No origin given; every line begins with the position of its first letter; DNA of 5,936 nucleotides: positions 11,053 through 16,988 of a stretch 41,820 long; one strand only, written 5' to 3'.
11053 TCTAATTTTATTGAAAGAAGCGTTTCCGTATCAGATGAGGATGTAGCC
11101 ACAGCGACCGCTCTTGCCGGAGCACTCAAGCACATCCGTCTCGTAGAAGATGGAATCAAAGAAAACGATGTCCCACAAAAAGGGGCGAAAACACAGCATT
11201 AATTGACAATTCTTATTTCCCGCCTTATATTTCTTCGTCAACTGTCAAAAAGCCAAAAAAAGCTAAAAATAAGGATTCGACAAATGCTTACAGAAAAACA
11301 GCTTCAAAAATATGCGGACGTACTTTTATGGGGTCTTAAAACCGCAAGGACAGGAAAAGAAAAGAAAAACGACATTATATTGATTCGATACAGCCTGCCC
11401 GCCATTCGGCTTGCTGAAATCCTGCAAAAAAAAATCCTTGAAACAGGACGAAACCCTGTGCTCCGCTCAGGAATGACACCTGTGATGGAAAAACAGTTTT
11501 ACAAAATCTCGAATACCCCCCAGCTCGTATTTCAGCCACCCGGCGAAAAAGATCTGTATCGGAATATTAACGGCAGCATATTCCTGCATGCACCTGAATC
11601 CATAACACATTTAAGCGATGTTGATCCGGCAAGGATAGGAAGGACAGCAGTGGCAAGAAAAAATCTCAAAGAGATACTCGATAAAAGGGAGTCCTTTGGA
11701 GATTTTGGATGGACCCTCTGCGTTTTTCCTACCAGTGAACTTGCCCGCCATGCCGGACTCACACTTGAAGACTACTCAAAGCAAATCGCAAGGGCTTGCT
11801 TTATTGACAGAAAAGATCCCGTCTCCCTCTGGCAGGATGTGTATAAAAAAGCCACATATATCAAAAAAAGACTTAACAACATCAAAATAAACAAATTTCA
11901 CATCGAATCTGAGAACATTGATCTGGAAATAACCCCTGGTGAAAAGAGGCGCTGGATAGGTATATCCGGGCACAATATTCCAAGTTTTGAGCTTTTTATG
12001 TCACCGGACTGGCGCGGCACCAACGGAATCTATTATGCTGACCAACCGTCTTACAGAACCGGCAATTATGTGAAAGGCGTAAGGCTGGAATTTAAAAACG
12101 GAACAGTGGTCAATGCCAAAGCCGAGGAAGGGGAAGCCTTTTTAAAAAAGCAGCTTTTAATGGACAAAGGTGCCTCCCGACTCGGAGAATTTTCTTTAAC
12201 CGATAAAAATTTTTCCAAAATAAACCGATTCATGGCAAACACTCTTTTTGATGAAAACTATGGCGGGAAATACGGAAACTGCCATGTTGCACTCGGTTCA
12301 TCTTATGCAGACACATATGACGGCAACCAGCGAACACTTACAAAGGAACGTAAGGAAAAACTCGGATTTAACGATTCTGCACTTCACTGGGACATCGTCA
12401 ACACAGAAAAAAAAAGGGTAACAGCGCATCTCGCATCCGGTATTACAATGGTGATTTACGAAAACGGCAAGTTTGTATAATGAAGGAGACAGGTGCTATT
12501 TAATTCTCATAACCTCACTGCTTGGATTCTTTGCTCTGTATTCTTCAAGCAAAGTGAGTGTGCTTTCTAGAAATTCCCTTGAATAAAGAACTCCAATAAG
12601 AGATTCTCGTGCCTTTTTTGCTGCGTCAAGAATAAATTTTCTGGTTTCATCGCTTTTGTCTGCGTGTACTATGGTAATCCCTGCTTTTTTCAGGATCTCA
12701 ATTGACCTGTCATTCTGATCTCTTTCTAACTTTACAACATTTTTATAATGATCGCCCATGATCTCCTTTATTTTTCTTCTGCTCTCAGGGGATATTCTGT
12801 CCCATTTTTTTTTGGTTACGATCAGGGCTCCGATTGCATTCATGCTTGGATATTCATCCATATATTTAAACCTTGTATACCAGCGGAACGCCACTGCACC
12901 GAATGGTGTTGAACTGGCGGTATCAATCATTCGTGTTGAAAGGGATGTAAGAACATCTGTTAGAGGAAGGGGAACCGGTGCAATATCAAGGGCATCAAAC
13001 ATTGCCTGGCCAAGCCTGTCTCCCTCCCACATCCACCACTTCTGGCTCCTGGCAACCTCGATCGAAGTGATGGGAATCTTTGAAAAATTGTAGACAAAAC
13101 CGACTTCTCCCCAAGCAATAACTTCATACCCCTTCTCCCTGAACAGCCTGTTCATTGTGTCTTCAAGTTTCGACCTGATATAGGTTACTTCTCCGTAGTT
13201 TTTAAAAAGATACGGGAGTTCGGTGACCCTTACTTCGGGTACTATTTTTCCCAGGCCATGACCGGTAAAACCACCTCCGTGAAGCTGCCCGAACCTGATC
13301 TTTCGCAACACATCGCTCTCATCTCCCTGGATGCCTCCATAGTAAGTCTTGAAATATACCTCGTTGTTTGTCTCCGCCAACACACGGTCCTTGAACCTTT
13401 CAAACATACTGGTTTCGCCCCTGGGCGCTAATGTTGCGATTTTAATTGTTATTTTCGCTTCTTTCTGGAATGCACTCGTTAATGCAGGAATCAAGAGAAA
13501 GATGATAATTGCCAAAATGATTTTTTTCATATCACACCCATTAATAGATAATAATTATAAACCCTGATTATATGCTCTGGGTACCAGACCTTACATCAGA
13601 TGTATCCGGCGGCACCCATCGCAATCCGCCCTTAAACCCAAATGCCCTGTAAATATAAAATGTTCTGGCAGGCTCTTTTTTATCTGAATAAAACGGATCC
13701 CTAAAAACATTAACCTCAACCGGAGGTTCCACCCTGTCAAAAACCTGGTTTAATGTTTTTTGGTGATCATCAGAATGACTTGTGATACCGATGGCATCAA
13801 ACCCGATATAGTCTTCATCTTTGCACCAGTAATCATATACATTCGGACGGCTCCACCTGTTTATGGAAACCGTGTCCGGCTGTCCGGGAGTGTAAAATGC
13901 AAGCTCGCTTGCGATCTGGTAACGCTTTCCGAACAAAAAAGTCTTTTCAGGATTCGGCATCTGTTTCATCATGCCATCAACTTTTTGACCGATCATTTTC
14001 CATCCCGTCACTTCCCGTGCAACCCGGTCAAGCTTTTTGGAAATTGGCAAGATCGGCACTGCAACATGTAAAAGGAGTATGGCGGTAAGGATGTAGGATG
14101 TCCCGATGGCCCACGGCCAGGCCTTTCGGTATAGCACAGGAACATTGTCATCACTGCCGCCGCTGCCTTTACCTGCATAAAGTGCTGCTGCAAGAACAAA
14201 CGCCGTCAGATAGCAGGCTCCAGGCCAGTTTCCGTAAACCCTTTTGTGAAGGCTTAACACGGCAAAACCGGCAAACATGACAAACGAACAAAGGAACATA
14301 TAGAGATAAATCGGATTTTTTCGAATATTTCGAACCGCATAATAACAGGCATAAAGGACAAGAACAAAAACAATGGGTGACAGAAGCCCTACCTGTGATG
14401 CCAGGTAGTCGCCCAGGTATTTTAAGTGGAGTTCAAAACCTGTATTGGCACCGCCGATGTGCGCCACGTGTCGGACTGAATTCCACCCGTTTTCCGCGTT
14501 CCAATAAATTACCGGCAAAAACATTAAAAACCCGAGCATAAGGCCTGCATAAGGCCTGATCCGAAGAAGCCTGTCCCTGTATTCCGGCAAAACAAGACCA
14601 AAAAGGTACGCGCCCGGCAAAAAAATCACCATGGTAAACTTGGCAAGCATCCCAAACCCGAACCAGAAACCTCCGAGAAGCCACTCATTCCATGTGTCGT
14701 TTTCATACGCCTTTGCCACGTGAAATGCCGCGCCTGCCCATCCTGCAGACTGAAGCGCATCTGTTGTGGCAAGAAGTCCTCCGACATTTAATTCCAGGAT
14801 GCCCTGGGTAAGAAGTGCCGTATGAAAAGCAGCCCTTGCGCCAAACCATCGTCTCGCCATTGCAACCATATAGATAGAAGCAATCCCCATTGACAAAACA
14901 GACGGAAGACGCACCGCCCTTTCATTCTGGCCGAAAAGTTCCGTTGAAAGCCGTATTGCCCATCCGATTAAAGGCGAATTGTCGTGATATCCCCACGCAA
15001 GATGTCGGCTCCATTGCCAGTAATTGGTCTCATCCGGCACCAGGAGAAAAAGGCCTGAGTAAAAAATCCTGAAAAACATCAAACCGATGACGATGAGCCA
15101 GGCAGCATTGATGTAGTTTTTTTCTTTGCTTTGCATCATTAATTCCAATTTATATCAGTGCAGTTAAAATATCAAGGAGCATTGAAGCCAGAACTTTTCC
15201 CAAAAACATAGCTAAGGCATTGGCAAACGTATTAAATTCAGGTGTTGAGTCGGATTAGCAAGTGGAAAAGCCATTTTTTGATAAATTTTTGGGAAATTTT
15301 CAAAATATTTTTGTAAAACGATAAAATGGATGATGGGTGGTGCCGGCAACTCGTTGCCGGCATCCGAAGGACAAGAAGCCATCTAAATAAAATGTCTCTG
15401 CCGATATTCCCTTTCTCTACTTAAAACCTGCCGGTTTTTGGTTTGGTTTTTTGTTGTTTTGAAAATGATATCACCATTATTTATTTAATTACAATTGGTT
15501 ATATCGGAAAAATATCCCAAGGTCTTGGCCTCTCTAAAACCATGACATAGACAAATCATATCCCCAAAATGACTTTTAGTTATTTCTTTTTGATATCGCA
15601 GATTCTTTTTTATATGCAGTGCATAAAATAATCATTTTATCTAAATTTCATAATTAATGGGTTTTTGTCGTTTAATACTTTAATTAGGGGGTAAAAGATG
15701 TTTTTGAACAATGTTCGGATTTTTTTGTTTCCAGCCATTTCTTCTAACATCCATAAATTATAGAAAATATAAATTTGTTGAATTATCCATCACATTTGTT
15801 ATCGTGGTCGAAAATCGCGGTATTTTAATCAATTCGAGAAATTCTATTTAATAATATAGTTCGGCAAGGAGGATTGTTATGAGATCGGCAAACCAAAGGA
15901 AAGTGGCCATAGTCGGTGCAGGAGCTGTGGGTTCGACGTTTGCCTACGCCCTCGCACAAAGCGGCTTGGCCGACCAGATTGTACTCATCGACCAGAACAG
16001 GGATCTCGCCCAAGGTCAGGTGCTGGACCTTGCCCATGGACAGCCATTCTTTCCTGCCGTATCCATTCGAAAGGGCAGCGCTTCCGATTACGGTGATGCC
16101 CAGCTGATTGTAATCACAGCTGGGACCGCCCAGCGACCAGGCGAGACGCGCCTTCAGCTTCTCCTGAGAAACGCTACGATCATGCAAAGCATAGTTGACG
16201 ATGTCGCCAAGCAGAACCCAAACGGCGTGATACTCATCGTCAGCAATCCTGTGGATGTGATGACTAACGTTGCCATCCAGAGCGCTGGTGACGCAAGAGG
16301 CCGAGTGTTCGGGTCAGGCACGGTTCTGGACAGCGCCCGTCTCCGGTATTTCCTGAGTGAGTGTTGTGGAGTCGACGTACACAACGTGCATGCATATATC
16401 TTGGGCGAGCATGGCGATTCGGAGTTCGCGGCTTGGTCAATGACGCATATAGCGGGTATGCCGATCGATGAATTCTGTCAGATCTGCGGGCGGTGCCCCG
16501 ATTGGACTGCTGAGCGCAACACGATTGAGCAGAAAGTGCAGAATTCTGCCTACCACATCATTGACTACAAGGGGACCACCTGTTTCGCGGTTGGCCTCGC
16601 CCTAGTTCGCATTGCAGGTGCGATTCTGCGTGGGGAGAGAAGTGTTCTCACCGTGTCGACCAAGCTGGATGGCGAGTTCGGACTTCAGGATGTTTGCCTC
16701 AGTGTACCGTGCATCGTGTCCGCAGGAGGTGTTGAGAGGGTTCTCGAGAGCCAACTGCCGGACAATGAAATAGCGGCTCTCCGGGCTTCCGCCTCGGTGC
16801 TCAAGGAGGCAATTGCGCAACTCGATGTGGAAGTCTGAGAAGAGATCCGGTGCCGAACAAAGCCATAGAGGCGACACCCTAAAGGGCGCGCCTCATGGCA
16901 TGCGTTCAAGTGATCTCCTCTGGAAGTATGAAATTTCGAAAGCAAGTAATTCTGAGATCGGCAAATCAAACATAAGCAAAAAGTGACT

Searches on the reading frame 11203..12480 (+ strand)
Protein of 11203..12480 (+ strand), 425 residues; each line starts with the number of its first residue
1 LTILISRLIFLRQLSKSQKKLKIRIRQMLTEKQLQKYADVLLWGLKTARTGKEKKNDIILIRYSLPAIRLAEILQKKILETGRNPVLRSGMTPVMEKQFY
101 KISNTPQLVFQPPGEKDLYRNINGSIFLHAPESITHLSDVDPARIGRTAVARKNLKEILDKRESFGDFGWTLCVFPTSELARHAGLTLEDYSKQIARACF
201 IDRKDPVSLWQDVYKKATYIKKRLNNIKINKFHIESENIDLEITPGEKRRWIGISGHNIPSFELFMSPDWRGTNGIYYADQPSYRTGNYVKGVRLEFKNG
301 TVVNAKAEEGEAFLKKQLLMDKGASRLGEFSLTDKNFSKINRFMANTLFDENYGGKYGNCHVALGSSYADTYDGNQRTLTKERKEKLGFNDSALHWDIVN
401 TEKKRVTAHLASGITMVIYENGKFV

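Call 3: search_protein_families(library=pfam, proteins=[window:11203-12480:+])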
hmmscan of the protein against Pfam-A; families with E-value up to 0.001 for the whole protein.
window:11203-12480:+ (425 aa): 1 family
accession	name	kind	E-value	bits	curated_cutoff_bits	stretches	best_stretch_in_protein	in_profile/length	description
PF02073.20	Peptidase_M29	-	7.9e-111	371.2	27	1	31-424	2-406/406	Thermophilic metalloprotease (M29)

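Call 4: search_protein_families(library=ncbifam, proteins=[window:11203-12480:+])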
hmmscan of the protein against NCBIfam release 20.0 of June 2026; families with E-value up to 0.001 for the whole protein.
window:11203-12480:+ (425 aa): 0 families

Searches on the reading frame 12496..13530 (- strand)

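Call 3: search_protein_families(library=pfam, proteins=[window:12496-13530:-])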
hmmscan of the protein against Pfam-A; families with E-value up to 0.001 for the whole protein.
window:12496-13530:- (344 aa): 1 family
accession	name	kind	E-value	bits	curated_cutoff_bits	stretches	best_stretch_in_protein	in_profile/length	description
PF03480.18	DctP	-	5e-31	108.5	23.4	1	43-294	15-267/286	Bacterial extracellular solute-binding protein, family 7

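Call 4: search_protein_families(library=ncbifam, proteins=[window:12496-13530:-])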
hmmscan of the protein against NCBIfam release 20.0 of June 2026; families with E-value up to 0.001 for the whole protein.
window:12496-13530:- (344 aa): 2 families
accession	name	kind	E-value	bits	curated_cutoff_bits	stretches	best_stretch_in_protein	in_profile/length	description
NF037995.1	TRAP_S1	subfamily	2.4e-73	246.8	50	1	30-295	1-268/271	TRAP transporter substrate-binding protein DctP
TIGR00787.1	dctP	subfamily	1.7e-16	60.5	175.05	1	40-284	12-257/257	DctP family TRAP transporter solute-binding subunit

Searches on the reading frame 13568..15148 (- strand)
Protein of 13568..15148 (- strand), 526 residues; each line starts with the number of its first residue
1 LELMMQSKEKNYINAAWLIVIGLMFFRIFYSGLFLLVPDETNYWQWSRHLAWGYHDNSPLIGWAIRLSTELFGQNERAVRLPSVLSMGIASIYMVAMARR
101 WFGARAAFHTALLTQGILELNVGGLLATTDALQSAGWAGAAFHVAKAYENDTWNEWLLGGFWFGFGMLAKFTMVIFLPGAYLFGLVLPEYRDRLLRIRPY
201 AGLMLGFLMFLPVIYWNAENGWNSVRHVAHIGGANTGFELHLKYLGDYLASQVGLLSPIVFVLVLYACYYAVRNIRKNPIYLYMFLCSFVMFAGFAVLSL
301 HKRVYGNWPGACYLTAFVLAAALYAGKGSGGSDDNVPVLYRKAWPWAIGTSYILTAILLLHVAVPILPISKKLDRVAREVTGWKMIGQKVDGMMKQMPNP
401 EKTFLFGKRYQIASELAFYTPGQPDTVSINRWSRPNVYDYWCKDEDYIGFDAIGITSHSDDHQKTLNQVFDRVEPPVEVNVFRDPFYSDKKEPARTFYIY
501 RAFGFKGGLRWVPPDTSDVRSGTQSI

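Call 3: search_protein_families(library=pfam, proteins=[window:13568-15148:-])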
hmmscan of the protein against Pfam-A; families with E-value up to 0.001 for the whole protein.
window:13568-15148:- (526 aa): 1 family
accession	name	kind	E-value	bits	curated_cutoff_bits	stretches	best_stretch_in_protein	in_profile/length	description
PF13231.12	PMT_2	-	7.6e-36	124.2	26.1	1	56-216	1-160/160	Dolichyl-phosphate-mannose-protein mannosyltransferase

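Call 4: search_protein_families(library=ncbifam, proteins=[window:13568-15148:-])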
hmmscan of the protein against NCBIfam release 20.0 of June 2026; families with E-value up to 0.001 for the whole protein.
window:13568-15148:- (526 aa): 1 family
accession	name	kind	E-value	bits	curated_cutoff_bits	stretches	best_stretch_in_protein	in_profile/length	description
NF009784.2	PRK13279.1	equivalog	0.00031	19.5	567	1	37-190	29-199/539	lipid IV(A) 4-amino-4-deoxy-L-arabinosyltransferase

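Call 31: search_solved_structures(query=window:13568-15148:-, max_evalue=1)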
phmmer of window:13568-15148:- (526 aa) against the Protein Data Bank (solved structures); distinct sequences matched with E-value up to 1: 1.
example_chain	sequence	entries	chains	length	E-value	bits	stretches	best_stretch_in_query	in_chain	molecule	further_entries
5ezm_A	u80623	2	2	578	0.008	18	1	43-187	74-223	4-amino-4-deoxy-L-arabinose transferase or related glycosyltransferases of PMT family | 4-amino-4-deoxy-L-arabinose (L-Ara4N) transferase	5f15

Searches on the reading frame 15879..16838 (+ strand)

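Call 3: search_protein_families(library=pfam, proteins=[window:15879-16838:+])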
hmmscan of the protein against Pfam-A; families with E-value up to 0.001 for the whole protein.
window:15879-16838:+ (319 aa): 7 families
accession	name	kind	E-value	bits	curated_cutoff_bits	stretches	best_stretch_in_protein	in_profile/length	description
PF00056.29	Ldh_1_N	-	6.1e-40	137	27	1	8-145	2-141/141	lactate/malate dehydrogenase, NAD binding domain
PF02866.23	Ldh_1_C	-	1.2e-38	133.3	22.6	1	148-314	1-169/174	lactate/malate dehydrogenase, alpha/beta C-terminal domain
PF01266.30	DAO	-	1.7e-06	28.3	27.9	1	8-47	1-38/353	FAD dependent oxidoreductase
PF00899.27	ThiF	-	2.5e-05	24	28.1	1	5-40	19-53/238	ThiF family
PF13450.12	NAD_binding_8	-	4e-05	24.2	21.9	1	11-43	1-31/68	NAD(P)-binding Rossmann-like domain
PF02558.23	ApbA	-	4e-05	23.7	22.2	1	9-46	1-40/150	Ketopantoate reductase PanE/ApbA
PF03435.24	Sacchrp_dh_NADP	-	0.00067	20.4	25.1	0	9-50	1-42/129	Saccharopine dehydrogenase NADP binding domain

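Call 4: search_protein_families(library=ncbifam, proteins=[window:15879-16838:+])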
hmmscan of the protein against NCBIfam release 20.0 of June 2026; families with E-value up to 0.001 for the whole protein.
window:15879-16838:+ (319 aa): 22 families
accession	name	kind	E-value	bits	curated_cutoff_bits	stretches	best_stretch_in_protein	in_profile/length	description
TIGR01771.1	L-LDH-NAD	equivalog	1.2e-108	363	303.55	1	11-310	1-299/299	L-lactate dehydrogenase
NF000824.0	PRK00066.1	subfamily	4.8e-107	357.9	339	1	3-315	3-314/316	L-lactate dehydrogenase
NF004863.0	PRK06223.1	subfamily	6.3e-83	278.5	283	1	6-316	3-308/313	malate dehydrogenase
TIGR01763.1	MalateDH_bact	equivalog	1.9e-63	214.5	351.85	1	7-313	2-303/305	malate dehydrogenase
NF041314.1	Malate_DH_Halo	equivalog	2e-56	191.4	550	1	8-311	3-299/304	malate dehydrogenase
TIGR01772.1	MDH_euk_gproteo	equivalog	1.2e-21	77.3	273.05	1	8-313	1-305/313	malate dehydrogenase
NF003916.0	PRK05442.1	equivalog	4e-18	65.4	271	1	5-310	4-318/328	malate dehydrogenase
TIGR01759.1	MalateDH-SF1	subfamily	3e-15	56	345.65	1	8-308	5-320/327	malate dehydrogenase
TIGR01756.1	LDH_protist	equivalog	6.6e-12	45.2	486.25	1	75-291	62-283/313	lactate dehydrogenase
TIGR01757.1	Malate-DH_plant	equivalog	5.2e-07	28.6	598.3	1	56-281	103-329/387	malate dehydrogenase, NADP-dependent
TIGR00745.1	apbA_panE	subfamily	3e-06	26.7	141.35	1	8-81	1-76/305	2-dehydropantoate 2-reductase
TIGR01758.1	MDH_euk_cyt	equivalog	8.4e-06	25.5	470.4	1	44-190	45-194/324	malate dehydrogenase, NAD-dependent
NF005091.0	PRK06522.2-2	equivalog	2.8e-05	23.4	252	1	7-43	2-38/302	2-dehydropantoate 2-reductase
TIGR03310.1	matur_MocA_YgfJ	equivalog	7.7e-05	22.8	186.45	1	76-126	2-52/188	molybdenum cofactor cytidylyltransferase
NF006002.0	PRK08132.1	subfamily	0.00014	20.4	416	1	3-46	22-63/552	FAD-dependent oxidoreductase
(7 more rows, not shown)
